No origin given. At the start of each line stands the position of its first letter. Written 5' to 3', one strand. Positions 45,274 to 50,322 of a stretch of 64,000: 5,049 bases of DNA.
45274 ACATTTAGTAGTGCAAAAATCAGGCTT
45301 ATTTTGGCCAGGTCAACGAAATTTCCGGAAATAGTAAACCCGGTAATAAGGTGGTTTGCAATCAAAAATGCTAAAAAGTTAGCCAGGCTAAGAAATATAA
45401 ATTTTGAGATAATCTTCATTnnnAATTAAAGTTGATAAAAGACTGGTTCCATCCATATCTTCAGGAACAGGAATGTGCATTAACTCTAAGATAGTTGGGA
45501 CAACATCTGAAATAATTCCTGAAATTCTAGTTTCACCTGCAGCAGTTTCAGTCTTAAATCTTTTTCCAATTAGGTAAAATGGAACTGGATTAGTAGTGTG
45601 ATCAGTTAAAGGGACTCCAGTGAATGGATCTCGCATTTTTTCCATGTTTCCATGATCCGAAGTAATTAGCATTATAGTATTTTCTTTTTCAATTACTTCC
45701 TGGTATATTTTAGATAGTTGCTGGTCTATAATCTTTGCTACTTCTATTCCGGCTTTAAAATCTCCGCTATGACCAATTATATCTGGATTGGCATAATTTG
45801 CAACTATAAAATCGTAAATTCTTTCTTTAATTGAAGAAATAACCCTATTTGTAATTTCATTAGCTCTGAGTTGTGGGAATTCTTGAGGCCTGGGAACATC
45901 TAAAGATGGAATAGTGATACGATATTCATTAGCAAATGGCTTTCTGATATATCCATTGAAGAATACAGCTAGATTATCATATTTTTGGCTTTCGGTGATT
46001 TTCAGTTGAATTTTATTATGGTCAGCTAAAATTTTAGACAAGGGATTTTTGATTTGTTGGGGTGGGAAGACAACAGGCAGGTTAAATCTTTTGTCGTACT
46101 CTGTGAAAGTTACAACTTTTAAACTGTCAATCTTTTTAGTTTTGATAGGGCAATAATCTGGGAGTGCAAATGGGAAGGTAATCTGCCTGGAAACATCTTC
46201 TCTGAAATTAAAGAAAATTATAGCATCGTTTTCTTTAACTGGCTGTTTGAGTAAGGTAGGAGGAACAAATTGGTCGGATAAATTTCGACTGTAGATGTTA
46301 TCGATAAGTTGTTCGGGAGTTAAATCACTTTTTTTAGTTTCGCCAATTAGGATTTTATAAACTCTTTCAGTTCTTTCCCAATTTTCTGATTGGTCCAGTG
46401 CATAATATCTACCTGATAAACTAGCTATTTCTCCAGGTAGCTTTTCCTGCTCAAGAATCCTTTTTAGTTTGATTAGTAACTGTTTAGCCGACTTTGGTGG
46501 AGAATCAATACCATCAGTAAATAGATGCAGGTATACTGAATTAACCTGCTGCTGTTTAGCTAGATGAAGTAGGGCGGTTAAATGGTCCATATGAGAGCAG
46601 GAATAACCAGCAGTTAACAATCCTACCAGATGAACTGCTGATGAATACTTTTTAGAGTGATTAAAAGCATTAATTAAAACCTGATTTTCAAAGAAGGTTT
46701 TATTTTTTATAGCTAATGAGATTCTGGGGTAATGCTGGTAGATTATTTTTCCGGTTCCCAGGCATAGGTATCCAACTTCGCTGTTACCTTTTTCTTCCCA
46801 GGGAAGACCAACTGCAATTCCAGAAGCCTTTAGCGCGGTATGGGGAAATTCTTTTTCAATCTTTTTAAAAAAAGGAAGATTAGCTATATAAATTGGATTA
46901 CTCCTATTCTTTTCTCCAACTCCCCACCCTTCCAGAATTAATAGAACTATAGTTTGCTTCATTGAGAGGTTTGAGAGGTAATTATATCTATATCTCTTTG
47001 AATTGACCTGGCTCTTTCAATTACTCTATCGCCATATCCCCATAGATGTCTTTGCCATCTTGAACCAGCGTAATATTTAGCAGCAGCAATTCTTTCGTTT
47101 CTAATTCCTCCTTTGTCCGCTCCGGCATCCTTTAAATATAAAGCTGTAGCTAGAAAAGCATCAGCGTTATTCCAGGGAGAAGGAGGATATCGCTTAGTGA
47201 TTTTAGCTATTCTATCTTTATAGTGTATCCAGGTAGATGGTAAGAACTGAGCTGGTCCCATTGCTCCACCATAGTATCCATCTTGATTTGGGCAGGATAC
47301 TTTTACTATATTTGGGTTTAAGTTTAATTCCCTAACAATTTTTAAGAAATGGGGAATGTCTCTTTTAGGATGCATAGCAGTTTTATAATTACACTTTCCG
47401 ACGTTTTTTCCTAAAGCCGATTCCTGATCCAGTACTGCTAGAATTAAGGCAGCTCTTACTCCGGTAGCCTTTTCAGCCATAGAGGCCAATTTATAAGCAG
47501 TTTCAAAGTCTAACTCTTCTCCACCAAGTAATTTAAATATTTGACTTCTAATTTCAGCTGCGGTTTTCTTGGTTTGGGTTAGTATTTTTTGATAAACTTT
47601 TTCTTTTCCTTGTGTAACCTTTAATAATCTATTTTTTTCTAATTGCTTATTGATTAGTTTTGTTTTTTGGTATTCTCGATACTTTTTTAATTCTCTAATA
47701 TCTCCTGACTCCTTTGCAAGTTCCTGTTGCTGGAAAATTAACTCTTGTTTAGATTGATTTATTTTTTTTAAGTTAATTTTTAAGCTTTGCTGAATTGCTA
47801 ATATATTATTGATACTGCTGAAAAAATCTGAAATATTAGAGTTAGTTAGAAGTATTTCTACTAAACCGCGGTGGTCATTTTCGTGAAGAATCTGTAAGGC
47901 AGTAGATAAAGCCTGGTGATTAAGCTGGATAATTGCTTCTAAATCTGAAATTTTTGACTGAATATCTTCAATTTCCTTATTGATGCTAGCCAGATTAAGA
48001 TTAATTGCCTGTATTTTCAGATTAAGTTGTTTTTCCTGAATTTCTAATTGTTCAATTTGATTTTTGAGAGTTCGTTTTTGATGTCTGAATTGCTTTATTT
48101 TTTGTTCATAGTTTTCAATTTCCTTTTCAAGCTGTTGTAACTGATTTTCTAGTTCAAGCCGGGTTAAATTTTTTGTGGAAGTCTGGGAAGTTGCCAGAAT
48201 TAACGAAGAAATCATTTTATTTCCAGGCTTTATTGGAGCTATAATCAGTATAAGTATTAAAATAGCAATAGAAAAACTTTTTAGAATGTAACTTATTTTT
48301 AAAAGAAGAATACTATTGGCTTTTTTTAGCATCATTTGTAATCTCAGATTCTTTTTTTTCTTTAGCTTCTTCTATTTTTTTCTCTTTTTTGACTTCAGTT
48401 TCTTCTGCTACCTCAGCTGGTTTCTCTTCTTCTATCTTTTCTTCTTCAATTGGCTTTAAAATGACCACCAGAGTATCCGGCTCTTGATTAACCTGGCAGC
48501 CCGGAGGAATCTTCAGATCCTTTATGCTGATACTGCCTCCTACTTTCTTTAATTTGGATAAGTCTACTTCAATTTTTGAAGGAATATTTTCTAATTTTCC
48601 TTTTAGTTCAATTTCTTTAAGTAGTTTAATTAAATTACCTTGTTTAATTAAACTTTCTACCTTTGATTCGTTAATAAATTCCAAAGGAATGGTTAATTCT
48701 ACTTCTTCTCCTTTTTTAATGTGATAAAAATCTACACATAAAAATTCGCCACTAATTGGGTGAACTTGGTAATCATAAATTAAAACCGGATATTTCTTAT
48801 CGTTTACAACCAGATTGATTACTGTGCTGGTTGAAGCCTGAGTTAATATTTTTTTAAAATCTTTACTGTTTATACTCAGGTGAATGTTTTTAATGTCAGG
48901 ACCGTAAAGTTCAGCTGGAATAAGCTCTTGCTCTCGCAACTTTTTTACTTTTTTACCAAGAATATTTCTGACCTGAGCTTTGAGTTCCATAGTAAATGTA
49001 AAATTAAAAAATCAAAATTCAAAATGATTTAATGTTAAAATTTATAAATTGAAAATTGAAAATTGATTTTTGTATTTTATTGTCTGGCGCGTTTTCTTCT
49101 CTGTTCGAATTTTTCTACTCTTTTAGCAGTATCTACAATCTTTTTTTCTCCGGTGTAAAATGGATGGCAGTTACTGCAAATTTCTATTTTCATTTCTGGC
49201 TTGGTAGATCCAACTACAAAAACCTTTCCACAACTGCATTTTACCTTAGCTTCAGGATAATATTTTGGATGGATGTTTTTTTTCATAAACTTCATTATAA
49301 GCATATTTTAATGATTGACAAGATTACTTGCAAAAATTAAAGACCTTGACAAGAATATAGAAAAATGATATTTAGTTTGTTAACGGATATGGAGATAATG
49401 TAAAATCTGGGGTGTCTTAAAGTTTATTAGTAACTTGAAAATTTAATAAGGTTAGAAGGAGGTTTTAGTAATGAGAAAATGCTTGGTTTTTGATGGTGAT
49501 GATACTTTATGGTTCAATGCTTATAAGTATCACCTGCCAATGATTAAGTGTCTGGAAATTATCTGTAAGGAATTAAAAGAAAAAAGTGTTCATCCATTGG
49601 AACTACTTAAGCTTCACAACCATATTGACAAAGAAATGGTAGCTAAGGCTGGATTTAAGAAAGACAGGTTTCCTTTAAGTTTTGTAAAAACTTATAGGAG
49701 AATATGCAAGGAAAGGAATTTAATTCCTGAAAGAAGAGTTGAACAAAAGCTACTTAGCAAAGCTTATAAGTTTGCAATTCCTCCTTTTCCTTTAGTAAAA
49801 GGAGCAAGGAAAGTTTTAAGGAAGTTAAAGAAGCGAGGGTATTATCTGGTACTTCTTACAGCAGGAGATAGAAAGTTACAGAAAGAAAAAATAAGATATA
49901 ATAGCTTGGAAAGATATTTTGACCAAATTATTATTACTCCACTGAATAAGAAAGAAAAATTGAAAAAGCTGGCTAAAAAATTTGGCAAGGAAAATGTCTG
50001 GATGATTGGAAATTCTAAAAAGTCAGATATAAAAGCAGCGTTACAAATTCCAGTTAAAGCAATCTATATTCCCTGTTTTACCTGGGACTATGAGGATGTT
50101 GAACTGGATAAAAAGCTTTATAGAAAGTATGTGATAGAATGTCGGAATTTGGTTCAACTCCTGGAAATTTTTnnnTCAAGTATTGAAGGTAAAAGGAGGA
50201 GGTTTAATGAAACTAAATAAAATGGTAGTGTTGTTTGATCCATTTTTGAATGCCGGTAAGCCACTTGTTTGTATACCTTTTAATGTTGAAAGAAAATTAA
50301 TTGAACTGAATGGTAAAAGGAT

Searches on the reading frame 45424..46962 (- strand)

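Call 63: search_protein_families(library=pfam, proteins=[window:45424-46962:-], max_evalue=0.0001)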
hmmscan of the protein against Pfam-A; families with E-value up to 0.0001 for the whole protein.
window:45424-46962:- (513 aa): 2 families
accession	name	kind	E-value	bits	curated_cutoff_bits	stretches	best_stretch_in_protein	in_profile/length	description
PF01676.23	Metalloenzyme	-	2e-56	191.8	24.3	1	4-497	2-250/252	Metalloenzyme superfamily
PF06415.18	iPGM_N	-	2.2e-56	191.2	27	1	81-291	1-217/217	BPG-independent PGAM N-terminus (iPGM_N)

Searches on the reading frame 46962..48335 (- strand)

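Call 63: search_protein_families(library=pfam, proteins=[window:46962-48335:-], max_evalue=0.0001)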
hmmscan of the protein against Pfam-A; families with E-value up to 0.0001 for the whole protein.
window:46962-48335:- (458 aa): 1 family
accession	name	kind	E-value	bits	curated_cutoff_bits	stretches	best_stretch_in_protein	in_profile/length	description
PF13406.11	SLT_2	-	9.5e-10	38.6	24.3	1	278-409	71-204/292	Transglycosylase SLT domain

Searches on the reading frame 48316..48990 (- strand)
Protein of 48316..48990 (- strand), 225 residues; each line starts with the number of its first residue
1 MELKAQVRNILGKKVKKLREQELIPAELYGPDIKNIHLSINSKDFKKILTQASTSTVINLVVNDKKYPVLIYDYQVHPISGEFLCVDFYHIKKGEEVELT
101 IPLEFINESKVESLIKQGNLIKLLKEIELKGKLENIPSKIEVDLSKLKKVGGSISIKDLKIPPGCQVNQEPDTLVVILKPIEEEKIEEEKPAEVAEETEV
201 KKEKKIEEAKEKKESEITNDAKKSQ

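Call 64: search_protein_families(library=pfam, proteins=[window:48316-48990:-], max_evalue=0.0001)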
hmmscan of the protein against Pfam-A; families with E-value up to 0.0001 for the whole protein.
window:48316-48990:- (225 aa): 2 families
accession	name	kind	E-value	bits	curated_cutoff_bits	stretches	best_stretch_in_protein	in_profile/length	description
PF01386.24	Ribosomal_L25p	-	4.8e-20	72.3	23.6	1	3-88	1-82/82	Ribosomal L25p family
PF14693.11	Ribosomal_TL5_C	-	1.6e-16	60.9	27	1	96-179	1-81/84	Ribosomal protein TL5, C-terminal domain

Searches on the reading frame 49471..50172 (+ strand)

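Call 64: search_protein_families(library=pfam, proteins=[window:49471-50172:+], max_evalue=0.0001)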
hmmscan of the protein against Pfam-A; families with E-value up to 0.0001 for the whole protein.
window:49471-50172:+ (234 aa): 3 families
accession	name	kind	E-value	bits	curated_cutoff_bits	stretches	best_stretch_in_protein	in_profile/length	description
PF13419.12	HAD_2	-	2.3e-12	47.9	23.8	1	6-199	2-177/178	Haloacid dehalogenase-like hydrolase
PF00702.32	Hydrolase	-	2.7e-10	41.4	26.4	1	3-192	2-189/191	haloacid dehalogenase-like hydrolase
PF12710.13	HAD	-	3.6e-06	28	27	1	65-190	48-188/189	haloacid dehalogenase-like hydrolase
